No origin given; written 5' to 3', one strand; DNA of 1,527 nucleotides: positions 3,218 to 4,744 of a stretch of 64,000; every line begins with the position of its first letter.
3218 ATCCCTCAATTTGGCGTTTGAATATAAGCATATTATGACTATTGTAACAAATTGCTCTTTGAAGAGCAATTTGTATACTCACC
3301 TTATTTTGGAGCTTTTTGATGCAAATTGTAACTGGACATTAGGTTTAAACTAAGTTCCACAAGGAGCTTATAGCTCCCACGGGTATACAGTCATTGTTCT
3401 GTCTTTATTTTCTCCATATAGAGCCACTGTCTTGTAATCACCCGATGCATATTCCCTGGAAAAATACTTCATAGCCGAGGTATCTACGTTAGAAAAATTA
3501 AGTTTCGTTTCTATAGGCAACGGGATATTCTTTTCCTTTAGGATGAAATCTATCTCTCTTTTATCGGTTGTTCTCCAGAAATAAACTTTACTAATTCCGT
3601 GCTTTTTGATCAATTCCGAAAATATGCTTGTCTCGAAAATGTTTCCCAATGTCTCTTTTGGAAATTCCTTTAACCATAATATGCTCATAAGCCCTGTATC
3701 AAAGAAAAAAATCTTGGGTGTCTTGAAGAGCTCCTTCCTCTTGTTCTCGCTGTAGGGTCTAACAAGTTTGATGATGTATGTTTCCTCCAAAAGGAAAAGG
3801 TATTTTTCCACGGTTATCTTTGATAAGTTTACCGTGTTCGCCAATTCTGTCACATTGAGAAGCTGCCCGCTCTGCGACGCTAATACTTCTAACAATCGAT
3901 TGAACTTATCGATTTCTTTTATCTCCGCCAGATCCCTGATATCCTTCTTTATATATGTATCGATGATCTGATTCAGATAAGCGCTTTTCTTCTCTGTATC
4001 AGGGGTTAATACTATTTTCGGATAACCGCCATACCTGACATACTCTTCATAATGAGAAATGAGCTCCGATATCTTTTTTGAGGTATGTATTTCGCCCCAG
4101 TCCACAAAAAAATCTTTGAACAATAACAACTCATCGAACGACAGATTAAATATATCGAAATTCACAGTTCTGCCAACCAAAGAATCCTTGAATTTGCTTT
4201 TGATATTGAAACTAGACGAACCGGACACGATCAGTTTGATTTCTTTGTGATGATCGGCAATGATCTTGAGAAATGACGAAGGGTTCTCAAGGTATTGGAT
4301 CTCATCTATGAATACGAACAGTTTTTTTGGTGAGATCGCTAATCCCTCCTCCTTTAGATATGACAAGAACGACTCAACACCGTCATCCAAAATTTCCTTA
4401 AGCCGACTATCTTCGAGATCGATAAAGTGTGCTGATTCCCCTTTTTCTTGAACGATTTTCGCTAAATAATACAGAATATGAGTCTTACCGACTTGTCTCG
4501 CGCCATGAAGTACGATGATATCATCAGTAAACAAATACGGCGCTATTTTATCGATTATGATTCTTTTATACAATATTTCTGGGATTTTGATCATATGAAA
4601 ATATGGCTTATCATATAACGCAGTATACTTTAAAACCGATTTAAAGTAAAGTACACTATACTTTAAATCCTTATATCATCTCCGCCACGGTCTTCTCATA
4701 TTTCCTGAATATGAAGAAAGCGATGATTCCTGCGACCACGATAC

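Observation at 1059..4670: RhuM + two tandem COG1373 (AAA_14/DUF4143) ATPases inserted between the permease and ATPase genes of a Wzm/Wzt-type ABC exporter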

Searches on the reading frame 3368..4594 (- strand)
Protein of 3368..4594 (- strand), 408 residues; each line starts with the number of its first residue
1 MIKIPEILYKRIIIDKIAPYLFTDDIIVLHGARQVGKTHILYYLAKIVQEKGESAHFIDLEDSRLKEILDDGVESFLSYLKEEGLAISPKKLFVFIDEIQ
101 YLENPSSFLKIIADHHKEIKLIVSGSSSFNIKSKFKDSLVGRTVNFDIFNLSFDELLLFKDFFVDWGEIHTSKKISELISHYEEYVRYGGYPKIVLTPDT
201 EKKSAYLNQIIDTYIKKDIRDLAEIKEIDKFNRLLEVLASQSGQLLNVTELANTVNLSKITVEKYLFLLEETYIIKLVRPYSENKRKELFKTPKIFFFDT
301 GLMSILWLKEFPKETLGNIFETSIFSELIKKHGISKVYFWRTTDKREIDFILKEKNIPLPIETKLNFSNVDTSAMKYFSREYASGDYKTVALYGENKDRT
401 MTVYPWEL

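Call 7: search_protein_families(library=pfam, proteins=[window:3368-4594:-], max_evalue=0.01)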
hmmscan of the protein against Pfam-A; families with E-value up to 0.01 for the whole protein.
window:3368-4594:- (408 aa): 5 families
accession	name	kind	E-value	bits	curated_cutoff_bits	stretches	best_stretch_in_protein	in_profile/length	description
PF13635.12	DUF4143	-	4.7e-39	134.1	28.1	1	216-365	1-159/160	Domain of unknown function (DUF4143)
PF13173.12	AAA_14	-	8e-28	97.5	27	1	25-157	3-129/129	AAA domain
PF13401.12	AAA_22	-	3.7e-05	24.5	27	1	23-129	4-126/130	AAA domain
PF01637.24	ATPase_2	-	0.0016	18.8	33.2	0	23-67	19-64/225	ATPase domain predominantly from Archaea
PF07118.16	DUF1374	-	0.0018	19.2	21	0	227-287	20-81/92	Protein of unknown function (DUF1374)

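Call 8: search_protein_families(library=padloc, proteins=[window:3368-4594:-], max_evalue=0.1)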
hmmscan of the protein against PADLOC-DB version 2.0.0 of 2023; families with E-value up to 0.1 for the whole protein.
window:3368-4594:- (408 aa): 13 families
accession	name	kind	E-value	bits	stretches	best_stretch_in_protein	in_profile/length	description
PDLC04789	PDC-S01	-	4.2e-85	284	1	9-390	2-364/375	-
PDLC04790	PDC-S01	-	2.8e-63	212.1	1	8-366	11-368/422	-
PDLC04787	PDC-S01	-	9.8e-62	207.1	1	8-369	10-361/412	-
PDLC04791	PDC-S01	-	9.9e-40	134.4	1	25-384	20-369/395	-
PDLC04788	PDC-S01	-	1.2e-31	108.1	1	27-366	22-383/448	-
PDLC04786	PDC-S01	-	7e-31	105.4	1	27-386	23-406/439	-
PDLC04792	PDC-S01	-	1.6e-19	67.8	1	10-376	3-395/452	-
PDLC04140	mad8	-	0.0036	14.9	0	84-114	185-215/314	mads_8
PDLC01438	Csa3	-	0.0088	14.1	1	216-292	132-203/305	"CAS-I,CAS-II,CAS-III,CAS-IV,CAS-V,CAS-VI; associated_signaling"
PDLC01268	CasR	-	0.013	13.4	1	218-282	120-169/179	"CAS-I,CAS-II,CAS-III,CAS-IV,CAS-V,CAS-VI; associated_signaling"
PDLC02630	DrmD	-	0.024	12.2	1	25-103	102-176/260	DrmD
PDLC03928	PsyrT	-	0.026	10.8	1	227-287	363-422/689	-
PDLC01853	CARF3--CARF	-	0.031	11.9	1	234-291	143-199/209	-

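Call 9: search_protein_families(library=ncbifam, proteins=[window:3368-4594:-], max_evalue=0.01)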
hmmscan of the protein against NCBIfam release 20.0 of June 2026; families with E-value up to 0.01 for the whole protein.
window:3368-4594:- (408 aa): 3 families
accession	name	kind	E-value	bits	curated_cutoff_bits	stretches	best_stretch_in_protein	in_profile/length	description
TIGR03420.1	DnaA_homol_Hda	equivalog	0.0035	16.9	194.8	1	24-64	38-78/226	DnaA regulatory inactivator Hda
NF006616.1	PRK09183.1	subfamily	0.0054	16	300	1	25-129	101-205/253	IS21-like element helper ATPase IstB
NF053610.1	Sso10a_fam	subfamily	0.0057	16.7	60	0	234-277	7-49/64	Sso10a family chromatin protein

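Call 33: find_homologous_proteins(query=window:3368-4594:-, max_evalue=1e-20)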
Query window:3368-4594:- (408 aa): 3742 proteins with E <= 1e-20 among 8000 candidates; the best 120 are listed.
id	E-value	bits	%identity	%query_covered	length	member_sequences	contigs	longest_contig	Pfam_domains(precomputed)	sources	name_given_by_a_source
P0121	2.0e-262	888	100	100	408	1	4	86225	PF13173.13,PF13635.13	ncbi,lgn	-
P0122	5.4e-219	745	83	100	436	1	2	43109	PF13173.13,PF13635.13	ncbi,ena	-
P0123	1.5e-216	737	82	100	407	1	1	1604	PF13173.13,PF13635.13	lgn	-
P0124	7.6e-216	735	83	97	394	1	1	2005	PF13173.13,PF13635.13,PF13401.13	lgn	-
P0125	4.6e-214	729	81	100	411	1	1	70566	PF13173.13,PF13635.13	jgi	jgi:hypothetical protein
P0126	1.7e-213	727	82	100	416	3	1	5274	PF13173.13,PF13635.13,PF13401.13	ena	-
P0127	4.0e-212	723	80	100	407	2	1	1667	PF13173.13,PF13635.13,PF13401.13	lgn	-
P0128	9.8e-212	721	81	100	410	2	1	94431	PF13173.13,PF13635.13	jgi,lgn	jgi:hypothetical protein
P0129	1.2e-211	721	81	100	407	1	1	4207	PF13173.13,PF13635.13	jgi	-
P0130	2.6e-211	720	80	100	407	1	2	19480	PF13173.13,PF13635.13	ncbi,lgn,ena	-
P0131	2.5e-209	713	81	100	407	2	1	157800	PF13173.13,PF13635.13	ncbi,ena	-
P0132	3.7e-209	713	80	100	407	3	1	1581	PF13173.13,PF13635.13,PF13401.13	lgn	-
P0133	5.0e-208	709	79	100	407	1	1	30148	PF13173.13,PF13635.13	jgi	jgi:predicted AAA+ superfamily ATPase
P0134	1.8e-206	704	77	100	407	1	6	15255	PF13173.13,PF13635.13,PF13401.13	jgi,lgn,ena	-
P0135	5.1e-202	689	77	100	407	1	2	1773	PF13173.13,PF13635.13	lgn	-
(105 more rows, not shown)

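Call 34: find_encoding_contigs(protein=P0122, flank=7000, max_places=2)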
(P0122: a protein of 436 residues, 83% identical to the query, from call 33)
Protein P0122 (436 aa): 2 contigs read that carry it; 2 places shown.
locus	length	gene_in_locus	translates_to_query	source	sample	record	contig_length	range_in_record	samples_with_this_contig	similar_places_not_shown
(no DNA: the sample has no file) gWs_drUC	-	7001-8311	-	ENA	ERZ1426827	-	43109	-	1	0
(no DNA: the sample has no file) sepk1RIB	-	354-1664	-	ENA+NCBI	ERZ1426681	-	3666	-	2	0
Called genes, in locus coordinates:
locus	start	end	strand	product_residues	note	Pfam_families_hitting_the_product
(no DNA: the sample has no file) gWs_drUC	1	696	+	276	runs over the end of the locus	PF00398:RrnaAD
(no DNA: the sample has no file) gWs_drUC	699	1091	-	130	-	-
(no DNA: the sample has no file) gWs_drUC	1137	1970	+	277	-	-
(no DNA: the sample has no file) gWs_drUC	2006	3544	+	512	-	-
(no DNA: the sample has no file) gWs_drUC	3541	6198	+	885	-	PF20080:ALTTAQ_rpt (weak)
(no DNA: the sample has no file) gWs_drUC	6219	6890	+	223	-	-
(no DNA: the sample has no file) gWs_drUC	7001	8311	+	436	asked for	PF13173:AAA_14, PF13635:DUF4143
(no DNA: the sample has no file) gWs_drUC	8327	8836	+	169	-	PF12666:PrgI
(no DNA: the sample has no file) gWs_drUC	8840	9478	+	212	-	PF26593:TraC-like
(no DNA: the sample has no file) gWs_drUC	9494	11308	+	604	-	PF19044:P-loop_TraG, PF01935:DUF87 (weak), PF12846:AAA_10 (faint)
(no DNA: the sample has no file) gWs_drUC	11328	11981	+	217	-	-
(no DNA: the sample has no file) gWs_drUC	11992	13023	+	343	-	-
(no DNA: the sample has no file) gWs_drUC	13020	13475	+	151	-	PF18895:T4SS_pilin (weak)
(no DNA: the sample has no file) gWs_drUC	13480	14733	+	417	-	-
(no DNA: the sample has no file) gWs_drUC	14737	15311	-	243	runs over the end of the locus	PF02096:60KD_IMP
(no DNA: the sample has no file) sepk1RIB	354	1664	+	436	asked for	PF13173:AAA_14, PF13635:DUF4143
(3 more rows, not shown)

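Call 35: find_encoding_contigs(protein=P0125, flank=7000, max_places=2)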
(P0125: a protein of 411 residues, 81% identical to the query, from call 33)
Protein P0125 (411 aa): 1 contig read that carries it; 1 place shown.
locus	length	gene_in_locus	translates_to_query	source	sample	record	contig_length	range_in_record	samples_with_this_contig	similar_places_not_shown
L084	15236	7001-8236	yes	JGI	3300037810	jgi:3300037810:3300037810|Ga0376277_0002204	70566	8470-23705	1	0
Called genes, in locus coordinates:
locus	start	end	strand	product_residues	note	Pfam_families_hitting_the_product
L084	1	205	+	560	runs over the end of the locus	PF04055:Radical_SAM, PF16199:Radical_SAM_C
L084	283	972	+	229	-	PF01797:Y1_Tnp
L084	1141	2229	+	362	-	PF00534:Glycos_transf_1, PF13692:Glyco_trans_1_4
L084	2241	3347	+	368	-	PF13439:Glyco_transf_4 (faint), PF00534:Glycos_transf_1, PF13692:Glyco_trans_1_4, PF20706:GT4-conflict (weak)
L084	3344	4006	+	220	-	PF05219:DREV (weak), PF13489:Methyltransf_23, PF01209:Ubie_methyltran (weak), PF07021:MetW, PF13847:Methyltransf_31, PF08241:Methyltransf_11, PF08242:Methyltransf_12, PF13649:Methyltransf_25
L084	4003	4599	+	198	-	PF05148:Methyltransf_8, PF13489:Methyltransf_23, PF08241:Methyltransf_11, PF08242:Methyltransf_12, PF13649:Methyltransf_25, PF13847:Methyltransf_31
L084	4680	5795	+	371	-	PF00534:Glycos_transf_1, PF13692:Glyco_trans_1_4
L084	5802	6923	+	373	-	PF00534:Glycos_transf_1, PF13692:Glyco_trans_1_4, PF13524:Glyco_trans_1_2 (weak)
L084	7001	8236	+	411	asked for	PF13173:AAA_14, PF13635:DUF4143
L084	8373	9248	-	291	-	PF00535:Glycos_transf_2, PF10111:Glyco_tranf_2_2 (faint)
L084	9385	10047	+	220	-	PF00702:Hydrolase, PF13419:HAD_2, PF13242:Hydrolase_like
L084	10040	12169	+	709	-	PF26314:MptA_B_family (weak), PF00485:PRK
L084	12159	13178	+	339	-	PF00596:Aldolase_II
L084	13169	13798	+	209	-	-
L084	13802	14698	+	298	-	PF12804:NTP_transf_3 (weak)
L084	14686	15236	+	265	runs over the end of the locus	PF12804:NTP_transf_3 (weak)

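Call 36: find_encoding_contigs(protein=P0131, flank=7000, max_places=2)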
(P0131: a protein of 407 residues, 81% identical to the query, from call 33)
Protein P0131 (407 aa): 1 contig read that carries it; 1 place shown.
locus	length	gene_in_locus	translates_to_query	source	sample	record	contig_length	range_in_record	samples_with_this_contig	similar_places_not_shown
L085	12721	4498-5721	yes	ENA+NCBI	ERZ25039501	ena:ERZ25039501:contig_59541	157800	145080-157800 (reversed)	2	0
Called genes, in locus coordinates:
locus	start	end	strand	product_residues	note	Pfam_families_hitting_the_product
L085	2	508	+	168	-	PF13274:SocA_Panacea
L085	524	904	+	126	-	-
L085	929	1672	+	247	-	PF00535:Glycos_transf_2, PF10111:Glyco_tranf_2_2 (weak), PF13641:Glyco_tranf_2_3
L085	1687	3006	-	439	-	PF02397:Bac_transf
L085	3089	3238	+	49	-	-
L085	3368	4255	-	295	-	-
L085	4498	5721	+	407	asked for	PF13173:AAA_14, PF13635:DUF4143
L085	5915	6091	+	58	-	-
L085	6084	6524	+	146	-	-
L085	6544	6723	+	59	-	-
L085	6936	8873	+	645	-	PF02450:LCAT, PF24096:DUF7379 (weak)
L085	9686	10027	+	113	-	-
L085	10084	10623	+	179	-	-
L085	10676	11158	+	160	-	PF00466:Ribosomal_L10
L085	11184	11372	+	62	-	-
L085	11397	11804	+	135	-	PF16320:Ribosomal_L12_N, PF00542:Ribosomal_L12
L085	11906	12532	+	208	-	-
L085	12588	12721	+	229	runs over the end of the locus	PF05552:MS_channel_1st_1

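Call 54: search_solved_structures(query=window:3368-4594:-, max_evalue=1)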
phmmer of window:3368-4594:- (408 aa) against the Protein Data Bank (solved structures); distinct sequences matched with E-value up to 1: 0.

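Call 100: search_dna_similar(query=window:3368-4594:-, collection=phages, mode=protein, max_rows=10)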
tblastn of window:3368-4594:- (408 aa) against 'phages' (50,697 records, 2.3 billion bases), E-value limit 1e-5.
Records with a match: 20; places in all: 20; records where one place covers at least 80% of the query: 17.
Best place of each record, by identity: <60% 20.
By first word of the organism name: Bacteriophage 16; Listeria 2; Acinetobacter 2.
By host as written in the record: - 18; Listeria monocytogenes 2.
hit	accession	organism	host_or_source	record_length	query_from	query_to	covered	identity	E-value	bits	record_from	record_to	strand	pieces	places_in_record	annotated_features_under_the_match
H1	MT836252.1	Bacteriophage sp.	human fecal samples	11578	7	351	85%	33.2%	9e-39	154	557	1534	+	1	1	record has no annotation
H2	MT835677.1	Bacteriophage sp.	human fecal samples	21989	26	379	87%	29.9%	3e-34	140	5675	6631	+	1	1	record has no annotation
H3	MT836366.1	Bacteriophage sp.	human fecal samples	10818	26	379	87%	29.7%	2e-34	141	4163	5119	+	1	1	record has no annotation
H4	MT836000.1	Bacteriophage sp.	human fecal samples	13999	26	364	83%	29.5%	5e-25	113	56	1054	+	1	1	record has no annotation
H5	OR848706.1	Listeria phage LM 4-14-1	Listeria monocytogenes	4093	6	354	86%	28.4%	1e-20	100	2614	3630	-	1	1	record has no annotation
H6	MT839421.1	Bacteriophage sp.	human fecal samples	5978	7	380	92%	25.9%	3e-20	99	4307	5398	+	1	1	record has no annotation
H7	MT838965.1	Bacteriophage sp.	human fecal samples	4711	14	384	91%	25.3%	1e-20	100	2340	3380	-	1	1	record has no annotation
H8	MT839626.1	Bacteriophage sp.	human fecal samples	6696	33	381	86%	25.0%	4e-12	74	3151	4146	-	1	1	record has no annotation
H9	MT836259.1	Bacteriophage sp.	human fecal samples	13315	14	365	86%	24.7%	3e-12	75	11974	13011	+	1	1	record has no annotation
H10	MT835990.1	Bacteriophage sp.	human fecal samples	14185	26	366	84%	25.4%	1e-13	79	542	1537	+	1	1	record has no annotation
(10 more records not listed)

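Call 106: predict_structure(alignment_id=A8)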
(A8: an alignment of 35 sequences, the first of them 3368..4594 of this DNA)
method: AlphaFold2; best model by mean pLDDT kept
length: 408 residues; sequences in the alignment: 35
mean_pLDDT: 89.7   pTM: 0.89
mean pLDDT of the five models: 89.7, 88.3, 87.0, 85.9, 85.3
residues with pLDDT >= 90: 281; 70-90: 107; 50-70: 17; < 50: 3
segments of 3 or more residues with pLDDT < 50: none
pLDDT, mean of each block of 10 residues (from residue 1): 81 94 92 91 95 92 92 94 79 92 87 91 75 55 89 94 83 92 96 94 95 85 83 96 95 96 92 92 76 94 95 94 97 93 91 89 94 92 90 90 93
secondary structure, 60 per line:
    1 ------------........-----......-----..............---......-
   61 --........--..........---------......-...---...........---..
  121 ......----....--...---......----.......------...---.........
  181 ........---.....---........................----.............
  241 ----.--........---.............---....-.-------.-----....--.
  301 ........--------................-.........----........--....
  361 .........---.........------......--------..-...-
elements in order: H13-20 E26-31 H37-50 E54-59 H63-70 H73-82 E92-97 H105-115 E119-126 H131-134 E143-148 H153-159 H172-188 H192-196 H200-223 H228-240 H248-255 H259-271 E275-278 E294-297 H300-308 H317-332 E337-342 E347-354 E357-366 H373-381 E388-393

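Call 115: fold_search(model_id=the predicted structure, library=pdb)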
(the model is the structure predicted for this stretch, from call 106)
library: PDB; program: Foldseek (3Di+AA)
matches with E <= 10: 1865; with E <= 0.001: 216
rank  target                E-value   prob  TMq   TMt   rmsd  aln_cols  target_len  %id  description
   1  3pfi_B                7.3e-07  1.00  0.35  0.47  10.4       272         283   16  2.7 Angstrom resolution crystal structure of a probable holliday junction DNA helicase (ruvB) from Campylobacter jejun (released 2010-11-10)
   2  2qby_A                8.2e-07  1.00  0.35  0.38   9.6       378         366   16  Crystal structure of a heterodimer of Cdc6/Orc1 initiators bound to origin DNA (from S. solfataricus) (released 2007-09-11)
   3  2qby_B                1.2e-06  1.00  0.32  0.35  13.8       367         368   12  Crystal structure of a heterodimer of Cdc6/Orc1 initiators bound to origin DNA (from S. solfataricus) (released 2007-09-11)
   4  9jap_A                1.4e-06  1.00  0.44  0.24   6.6       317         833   16  Helical structure of EfAvs5(SIR2-STAND) (released 2025-03-19)
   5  9qlv_A                1.4e-06  1.00  0.39  0.23  14.7       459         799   10  Cryo-EM structure of Arabidopsis TIR-NLR WRR4A tetramer in complex with effector CCG40 (released 2026-04-08)
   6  9dx4_B                2.2e-06  1.00  0.31  0.41   9.9       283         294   14  EcRuvB T102R mutant (released 2026-01-21)
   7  1in7                  2.4e-06  1.00  0.31  0.40  10.9       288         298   15  THERMOTOGA MARITIMA RUVB R170A (released 2001-08-08)
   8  8s0e_G                2.6e-06  1.00  0.31  0.36  14.5       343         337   13  H. sapiens OCCM bound to double stranded DNA (released 2024-10-02)
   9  9dx4_C                3.6e-06  1.00  0.32  0.41  11.4       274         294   15  EcRuvB T102R mutant (released 2026-01-21)
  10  3sfz                  3.6e-06  1.00  0.29  0.12  17.8       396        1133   12  Crystal structure of full-length murine Apaf-1 (released 2011-08-24)
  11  8uii_C                4.1e-06  1.00  0.30  0.36  11.3       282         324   15  Cryo-EM map of human clamp-clamp loader ATAD5-RFC-closed PCNA complex in intermediate state 1 (released 2024-05-29)
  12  8fs5_B                4.8e-06  1.00  0.30  0.37  10.4       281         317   12  Structure of S. cerevisiae Rad24-RFC loading the 9-1-1 clamp onto a 10-nt gapped DNA in step 3 (open 9-1-1 and stably  (released 2023-06-14)
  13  7jgr_B                4.8e-06  1.00  0.25  0.33  16.0       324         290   13  Structure of Drosophila ORC bound to DNA (84 bp) and Cdc6 (released 2020-09-09)
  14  7cte_E                5.7e-06  1.00  0.33  0.36  15.8       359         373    9  Human Origin Recognition Complex, ORC2-5 (released 2021-01-06)
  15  1xxh_B                6.4e-06  1.00  0.30  0.33  13.2       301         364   15  ATPgS Bound E. Coli Clamp Loader Complex (released 2004-12-07)
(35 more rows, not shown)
